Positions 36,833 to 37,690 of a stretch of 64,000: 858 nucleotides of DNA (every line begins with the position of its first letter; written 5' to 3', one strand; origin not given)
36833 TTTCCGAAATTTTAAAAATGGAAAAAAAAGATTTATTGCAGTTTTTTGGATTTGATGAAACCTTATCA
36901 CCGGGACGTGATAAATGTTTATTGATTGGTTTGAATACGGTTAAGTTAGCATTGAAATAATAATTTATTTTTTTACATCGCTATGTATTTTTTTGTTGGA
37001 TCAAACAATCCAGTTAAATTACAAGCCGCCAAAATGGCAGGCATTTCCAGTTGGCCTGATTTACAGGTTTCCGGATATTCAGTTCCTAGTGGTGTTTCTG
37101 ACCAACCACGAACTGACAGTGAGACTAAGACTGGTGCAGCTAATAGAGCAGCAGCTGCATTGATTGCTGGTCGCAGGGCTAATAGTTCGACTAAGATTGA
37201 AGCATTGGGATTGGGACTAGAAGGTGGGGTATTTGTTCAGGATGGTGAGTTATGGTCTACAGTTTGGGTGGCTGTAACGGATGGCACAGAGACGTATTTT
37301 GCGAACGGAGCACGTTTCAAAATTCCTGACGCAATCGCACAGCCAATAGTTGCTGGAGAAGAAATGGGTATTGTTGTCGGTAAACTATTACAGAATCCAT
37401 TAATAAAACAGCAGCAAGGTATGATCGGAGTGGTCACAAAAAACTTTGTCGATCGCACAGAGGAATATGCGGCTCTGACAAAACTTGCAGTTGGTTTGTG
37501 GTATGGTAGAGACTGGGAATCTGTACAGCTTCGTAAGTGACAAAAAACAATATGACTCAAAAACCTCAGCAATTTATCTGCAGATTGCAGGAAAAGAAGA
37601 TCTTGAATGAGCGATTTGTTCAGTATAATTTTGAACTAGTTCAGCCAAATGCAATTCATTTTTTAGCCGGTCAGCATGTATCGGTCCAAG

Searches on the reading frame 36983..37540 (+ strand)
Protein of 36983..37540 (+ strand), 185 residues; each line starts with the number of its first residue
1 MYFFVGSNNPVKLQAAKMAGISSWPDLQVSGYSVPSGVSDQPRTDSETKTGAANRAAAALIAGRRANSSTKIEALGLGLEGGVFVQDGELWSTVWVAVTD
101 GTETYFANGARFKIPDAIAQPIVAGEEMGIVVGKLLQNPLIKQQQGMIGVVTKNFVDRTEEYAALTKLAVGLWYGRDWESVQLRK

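Call 11: search_protein_families(library=pfam, proteins=[window:36983-37540:+])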
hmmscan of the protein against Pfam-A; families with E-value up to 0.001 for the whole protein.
window:36983-37540:+ (185 aa): 1 family
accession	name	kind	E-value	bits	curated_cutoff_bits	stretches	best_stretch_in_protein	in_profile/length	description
PF01931.24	NTPase_I-T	-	2.9e-38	131.7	25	1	6-170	1-158/162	Protein of unknown function DUF84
